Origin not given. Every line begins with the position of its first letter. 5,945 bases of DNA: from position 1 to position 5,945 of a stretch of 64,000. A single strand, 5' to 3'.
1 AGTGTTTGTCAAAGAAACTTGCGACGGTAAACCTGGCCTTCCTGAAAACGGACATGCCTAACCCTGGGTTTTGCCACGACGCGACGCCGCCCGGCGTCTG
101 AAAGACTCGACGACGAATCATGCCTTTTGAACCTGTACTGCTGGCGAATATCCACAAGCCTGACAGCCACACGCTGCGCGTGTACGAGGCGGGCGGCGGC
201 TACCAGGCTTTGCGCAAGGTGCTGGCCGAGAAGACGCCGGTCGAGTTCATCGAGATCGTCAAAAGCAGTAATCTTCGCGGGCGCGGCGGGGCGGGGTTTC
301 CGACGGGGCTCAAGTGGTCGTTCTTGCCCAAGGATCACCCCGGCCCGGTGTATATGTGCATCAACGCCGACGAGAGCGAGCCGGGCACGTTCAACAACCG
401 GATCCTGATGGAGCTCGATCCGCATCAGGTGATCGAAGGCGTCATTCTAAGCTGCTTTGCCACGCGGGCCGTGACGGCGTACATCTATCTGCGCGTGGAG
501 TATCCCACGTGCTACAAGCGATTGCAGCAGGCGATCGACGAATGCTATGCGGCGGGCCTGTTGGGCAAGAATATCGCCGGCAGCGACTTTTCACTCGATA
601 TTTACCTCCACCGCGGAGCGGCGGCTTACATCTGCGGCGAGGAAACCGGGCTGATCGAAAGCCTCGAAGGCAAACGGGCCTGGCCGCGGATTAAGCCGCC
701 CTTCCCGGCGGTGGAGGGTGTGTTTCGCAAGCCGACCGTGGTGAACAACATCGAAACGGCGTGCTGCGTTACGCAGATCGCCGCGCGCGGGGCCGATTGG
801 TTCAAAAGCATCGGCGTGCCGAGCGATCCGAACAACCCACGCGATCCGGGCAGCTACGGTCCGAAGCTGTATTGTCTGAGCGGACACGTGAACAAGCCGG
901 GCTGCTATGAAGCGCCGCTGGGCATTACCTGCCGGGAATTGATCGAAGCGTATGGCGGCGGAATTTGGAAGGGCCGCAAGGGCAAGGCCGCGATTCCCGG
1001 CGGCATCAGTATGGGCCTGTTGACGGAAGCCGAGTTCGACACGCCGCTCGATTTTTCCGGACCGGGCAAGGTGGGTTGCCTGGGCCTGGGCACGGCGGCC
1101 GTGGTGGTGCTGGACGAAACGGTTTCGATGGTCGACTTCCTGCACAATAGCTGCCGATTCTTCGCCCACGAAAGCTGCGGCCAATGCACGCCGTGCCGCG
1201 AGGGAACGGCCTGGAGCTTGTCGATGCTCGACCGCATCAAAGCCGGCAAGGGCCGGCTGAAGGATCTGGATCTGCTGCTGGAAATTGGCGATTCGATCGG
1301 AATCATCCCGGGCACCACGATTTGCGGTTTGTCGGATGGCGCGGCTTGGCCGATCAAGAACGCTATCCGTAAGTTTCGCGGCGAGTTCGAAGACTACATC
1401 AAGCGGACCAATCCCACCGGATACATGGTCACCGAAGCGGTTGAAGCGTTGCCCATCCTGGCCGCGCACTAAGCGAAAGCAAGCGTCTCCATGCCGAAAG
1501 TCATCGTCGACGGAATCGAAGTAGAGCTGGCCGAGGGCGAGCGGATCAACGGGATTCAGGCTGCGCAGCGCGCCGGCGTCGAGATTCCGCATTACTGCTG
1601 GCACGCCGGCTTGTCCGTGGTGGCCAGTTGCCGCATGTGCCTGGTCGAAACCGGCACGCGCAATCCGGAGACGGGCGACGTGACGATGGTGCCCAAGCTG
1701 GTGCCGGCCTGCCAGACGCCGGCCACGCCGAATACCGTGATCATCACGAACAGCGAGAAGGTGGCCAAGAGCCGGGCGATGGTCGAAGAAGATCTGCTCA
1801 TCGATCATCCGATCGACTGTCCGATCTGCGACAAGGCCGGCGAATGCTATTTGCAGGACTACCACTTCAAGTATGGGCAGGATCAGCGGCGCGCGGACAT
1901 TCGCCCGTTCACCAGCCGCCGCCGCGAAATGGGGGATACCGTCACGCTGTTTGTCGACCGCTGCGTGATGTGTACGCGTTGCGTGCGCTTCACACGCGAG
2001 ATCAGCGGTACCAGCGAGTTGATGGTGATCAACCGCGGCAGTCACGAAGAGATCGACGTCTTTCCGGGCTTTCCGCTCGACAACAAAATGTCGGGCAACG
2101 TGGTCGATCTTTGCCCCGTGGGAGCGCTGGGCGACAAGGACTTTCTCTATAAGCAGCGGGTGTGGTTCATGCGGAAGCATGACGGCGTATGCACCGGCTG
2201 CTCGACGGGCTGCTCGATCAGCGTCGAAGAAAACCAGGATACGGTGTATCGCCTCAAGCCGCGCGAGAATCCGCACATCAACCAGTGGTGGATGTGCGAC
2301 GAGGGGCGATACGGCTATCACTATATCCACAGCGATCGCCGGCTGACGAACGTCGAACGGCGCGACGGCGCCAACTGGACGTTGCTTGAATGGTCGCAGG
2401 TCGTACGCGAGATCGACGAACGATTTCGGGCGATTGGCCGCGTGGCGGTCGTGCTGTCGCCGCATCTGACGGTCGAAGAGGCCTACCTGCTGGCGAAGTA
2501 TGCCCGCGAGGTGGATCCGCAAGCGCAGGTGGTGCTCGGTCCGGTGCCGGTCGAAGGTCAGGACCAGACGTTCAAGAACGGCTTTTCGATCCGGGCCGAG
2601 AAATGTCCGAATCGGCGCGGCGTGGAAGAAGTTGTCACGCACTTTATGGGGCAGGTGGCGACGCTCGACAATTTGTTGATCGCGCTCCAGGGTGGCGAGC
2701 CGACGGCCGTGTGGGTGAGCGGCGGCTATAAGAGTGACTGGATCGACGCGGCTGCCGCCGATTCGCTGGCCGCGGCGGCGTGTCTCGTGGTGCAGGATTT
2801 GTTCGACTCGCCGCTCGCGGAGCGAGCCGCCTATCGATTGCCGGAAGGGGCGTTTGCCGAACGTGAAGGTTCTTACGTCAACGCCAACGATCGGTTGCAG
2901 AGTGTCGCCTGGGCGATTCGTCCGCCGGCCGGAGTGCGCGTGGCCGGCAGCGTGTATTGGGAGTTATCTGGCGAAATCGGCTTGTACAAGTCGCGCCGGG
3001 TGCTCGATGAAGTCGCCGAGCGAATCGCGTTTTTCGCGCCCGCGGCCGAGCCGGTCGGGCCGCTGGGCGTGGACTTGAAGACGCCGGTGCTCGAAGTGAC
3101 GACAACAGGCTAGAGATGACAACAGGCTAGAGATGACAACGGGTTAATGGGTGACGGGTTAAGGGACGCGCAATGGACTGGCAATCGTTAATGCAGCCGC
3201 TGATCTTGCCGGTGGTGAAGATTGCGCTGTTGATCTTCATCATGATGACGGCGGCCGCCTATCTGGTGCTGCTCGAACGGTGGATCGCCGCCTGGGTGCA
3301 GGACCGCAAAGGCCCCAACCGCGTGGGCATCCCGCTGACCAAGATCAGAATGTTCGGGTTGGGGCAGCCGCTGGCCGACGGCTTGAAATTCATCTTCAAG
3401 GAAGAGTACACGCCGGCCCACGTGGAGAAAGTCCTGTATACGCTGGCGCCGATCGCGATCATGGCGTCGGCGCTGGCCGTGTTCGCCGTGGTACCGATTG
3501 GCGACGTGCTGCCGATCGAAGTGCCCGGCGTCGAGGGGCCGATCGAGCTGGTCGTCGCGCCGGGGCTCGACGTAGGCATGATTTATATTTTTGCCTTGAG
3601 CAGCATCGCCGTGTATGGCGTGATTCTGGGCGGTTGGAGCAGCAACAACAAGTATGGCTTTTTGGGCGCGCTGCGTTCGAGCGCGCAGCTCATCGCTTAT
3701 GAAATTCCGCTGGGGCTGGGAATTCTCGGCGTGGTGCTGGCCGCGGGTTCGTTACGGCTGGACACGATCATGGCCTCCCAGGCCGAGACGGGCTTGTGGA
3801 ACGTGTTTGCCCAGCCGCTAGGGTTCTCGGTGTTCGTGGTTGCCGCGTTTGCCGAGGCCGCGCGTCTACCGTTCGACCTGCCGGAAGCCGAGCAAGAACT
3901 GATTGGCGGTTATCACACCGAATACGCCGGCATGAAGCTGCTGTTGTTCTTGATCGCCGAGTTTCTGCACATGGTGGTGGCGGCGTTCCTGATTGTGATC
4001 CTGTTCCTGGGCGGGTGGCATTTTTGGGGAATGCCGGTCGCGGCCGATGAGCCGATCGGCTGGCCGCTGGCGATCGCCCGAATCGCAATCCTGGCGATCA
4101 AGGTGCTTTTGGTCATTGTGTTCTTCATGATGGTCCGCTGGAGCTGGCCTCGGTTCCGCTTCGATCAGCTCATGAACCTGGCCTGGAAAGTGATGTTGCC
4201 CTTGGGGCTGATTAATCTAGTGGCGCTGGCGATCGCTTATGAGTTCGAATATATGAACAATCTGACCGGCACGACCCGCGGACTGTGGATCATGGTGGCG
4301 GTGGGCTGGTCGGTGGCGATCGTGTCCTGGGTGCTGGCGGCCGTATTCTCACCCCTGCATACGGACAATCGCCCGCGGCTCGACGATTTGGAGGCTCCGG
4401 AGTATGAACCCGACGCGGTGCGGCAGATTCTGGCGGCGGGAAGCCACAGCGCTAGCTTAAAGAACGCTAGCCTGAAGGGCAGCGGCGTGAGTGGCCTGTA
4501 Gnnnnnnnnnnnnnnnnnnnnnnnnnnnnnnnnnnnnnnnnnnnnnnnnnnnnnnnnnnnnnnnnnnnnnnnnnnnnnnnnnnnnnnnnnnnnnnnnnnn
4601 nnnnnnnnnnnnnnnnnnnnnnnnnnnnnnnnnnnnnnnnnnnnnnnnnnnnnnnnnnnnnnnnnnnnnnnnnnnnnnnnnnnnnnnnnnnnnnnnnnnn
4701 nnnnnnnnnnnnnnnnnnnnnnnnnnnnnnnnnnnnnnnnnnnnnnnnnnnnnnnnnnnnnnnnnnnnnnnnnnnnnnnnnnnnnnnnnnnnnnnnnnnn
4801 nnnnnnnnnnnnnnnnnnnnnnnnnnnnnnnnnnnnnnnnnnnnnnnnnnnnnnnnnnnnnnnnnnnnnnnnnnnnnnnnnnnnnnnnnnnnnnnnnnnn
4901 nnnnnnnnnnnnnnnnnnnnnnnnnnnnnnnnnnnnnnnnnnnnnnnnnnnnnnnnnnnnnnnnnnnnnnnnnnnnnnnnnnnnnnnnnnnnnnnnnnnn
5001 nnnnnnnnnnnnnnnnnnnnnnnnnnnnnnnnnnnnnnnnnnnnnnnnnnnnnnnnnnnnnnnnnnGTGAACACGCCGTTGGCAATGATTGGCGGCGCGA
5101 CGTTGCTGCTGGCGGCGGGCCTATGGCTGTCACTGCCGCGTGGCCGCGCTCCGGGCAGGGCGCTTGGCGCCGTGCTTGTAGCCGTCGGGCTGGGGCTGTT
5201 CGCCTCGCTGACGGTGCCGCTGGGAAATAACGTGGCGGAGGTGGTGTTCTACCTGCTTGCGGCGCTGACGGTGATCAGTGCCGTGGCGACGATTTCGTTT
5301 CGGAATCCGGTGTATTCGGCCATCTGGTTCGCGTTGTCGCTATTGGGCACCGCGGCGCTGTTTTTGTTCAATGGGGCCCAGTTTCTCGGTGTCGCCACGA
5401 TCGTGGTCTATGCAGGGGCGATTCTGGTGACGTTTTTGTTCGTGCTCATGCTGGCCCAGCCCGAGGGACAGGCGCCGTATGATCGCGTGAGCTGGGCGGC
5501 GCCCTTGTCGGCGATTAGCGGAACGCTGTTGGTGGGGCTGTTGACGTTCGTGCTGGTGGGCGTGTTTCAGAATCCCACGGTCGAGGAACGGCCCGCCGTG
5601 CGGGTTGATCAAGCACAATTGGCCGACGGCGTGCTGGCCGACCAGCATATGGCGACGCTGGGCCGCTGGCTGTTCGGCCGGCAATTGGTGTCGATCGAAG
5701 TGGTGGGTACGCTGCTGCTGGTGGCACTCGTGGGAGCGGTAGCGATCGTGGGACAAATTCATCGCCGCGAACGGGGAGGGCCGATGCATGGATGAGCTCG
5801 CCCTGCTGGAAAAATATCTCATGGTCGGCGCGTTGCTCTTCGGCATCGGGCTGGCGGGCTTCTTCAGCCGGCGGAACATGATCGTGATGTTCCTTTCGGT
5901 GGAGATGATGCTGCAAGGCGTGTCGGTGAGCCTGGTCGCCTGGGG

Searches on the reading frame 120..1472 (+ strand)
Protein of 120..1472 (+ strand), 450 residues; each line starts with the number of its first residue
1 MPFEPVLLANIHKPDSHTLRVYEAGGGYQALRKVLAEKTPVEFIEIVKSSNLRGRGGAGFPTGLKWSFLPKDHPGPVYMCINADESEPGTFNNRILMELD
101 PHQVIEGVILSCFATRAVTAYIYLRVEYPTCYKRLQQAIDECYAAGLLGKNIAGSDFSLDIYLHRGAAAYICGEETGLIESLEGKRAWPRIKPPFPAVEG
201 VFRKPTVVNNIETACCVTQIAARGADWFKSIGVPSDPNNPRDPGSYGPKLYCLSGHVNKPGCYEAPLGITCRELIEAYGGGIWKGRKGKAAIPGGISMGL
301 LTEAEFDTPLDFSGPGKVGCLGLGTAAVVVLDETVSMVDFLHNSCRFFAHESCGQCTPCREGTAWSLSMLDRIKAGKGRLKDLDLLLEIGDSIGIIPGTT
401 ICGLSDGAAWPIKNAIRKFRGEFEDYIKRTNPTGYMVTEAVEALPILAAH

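Call 29: search_protein_families(library=pfam, proteins=[window:120-1472:+], max_evalue=0.00001)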
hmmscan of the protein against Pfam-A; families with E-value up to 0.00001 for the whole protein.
window:120-1472:+ (450 aa): 3 families
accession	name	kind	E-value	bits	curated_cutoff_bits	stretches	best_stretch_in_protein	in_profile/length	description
PF01512.22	Complex1_51K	-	2.1e-43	148.2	31.2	1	47-218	1-149/150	Nuo51 FMN-binding domain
PF10589.14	NADH_4Fe-4S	-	7e-29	100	23.5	1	340-425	2-84/85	NADH-ubiquinone oxidoreductase-F iron-sulfur binding region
PF10531.15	SLBB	-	1.4e-08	34.8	27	1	251-298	2-52/55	SLBB domain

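Call 69: find_encoding_contigs(protein=window:120-1472:+, flank=10000, max_places=2)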
Protein window:120-1472:+ (450 aa): 1 contig read that carries it; 1 place shown.
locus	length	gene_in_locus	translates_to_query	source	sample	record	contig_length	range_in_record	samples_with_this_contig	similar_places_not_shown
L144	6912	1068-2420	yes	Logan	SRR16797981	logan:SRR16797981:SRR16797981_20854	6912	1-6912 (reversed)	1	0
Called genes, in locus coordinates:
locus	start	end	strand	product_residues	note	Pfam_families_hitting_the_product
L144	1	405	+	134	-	?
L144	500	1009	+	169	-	PF01257:2Fe-2S_thioredx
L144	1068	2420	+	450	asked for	PF01512:Complex1_51K, PF10531:SLBB, PF22461:SLBB_2 (faint), PF10589:NADH_4Fe-4S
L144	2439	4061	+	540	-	PF00111:Fer2 (faint), PF13510:Fer2_4, PF10588:NADH-G_4Fe-4S_3, PF22117:Fer4_Nqo3, PF04879:Molybdop_Fe4S4, PF00384:Molybdopterin (weak)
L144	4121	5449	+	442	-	PF00146:NADHdh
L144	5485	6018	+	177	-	PF13183:Fer4_8 (faint), PF14697:Fer4_21 (faint), PF12797:Fer4_2 (faint), PF12837:Fer4_6 (faint), PF12838:Fer4_7, PF13187:Fer4_9, PF13484:Fer4_16 (faint), PF00037:Fer4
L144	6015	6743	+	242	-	PF00499:Oxidored_q3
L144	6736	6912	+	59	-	?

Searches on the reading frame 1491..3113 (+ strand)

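Call 29: search_protein_families(library=pfam, proteins=[window:1491-3113:+], max_evalue=0.00001)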
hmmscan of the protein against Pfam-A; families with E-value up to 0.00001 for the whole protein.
window:1491-3113:+ (540 aa): 5 families
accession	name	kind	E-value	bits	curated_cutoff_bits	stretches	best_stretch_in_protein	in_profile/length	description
PF22117.2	Fer4_Nqo3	-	3.6e-24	85.2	27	1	148-213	1-66/67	NADH-quinone oxidoreductase subunit 3, ferredoxin-like domain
PF10588.14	NADH-G_4Fe-4S_3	-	4.4e-13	49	27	1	95-134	1-40/40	NADH-ubiquinone oxidoreductase-G iron-sulfur binding region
PF13510.11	Fer2_4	-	3.6e-10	40.2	22.8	1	5-88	7-81/82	2Fe-2S iron-sulfur cluster binding domain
PF04879.21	Molybdop_Fe4S4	-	1.6e-07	31.6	22.7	1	227-280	1-54/55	Molybdopterin oxidoreductase Fe4S4 domain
PF00384.28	Molybdopterin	-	2.5e-07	30.5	24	1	400-492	255-350/353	Molybdopterin oxidoreductase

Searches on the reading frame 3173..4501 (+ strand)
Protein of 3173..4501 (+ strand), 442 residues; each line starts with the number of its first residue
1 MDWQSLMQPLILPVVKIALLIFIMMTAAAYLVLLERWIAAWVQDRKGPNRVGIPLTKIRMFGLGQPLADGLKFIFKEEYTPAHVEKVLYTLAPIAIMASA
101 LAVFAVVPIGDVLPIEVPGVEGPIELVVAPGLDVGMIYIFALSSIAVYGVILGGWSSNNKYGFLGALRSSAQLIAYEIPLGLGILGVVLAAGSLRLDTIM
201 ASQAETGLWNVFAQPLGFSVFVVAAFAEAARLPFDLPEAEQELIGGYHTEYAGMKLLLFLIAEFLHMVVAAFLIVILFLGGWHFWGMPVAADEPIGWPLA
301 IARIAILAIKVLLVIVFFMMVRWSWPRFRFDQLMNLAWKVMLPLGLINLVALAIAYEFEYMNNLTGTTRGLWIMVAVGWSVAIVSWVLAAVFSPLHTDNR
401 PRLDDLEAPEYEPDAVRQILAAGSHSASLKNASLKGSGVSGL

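Call 29: search_protein_families(library=pfam, proteins=[window:3173-4501:+], max_evalue=0.00001)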
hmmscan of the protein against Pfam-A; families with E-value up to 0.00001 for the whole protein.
window:3173-4501:+ (442 aa): 1 family
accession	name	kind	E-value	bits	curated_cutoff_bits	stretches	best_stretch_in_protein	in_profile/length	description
PF00146.26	NADHdh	-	4.3e-106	355.1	27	1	16-352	2-297/298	NADH dehydrogenase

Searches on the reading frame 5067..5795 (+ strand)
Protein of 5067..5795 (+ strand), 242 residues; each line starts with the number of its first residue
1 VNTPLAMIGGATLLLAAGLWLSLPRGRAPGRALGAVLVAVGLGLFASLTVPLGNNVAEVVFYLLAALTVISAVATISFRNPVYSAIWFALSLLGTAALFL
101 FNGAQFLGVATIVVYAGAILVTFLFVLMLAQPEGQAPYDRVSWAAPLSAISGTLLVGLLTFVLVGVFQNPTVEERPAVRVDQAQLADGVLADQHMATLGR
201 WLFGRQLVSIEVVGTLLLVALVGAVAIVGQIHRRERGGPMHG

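Call 29: search_protein_families(library=pfam, proteins=[window:5067-5795:+], max_evalue=0.00001)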
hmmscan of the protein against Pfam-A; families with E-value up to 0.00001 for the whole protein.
window:5067-5795:+ (242 aa): 1 family
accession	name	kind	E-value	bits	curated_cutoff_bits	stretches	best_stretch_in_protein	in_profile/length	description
PF00499.25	Oxidored_q3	-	3.2e-31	108.5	33.2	1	71-227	1-146/146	NADH-ubiquinone/plastoquinone oxidoreductase chain 6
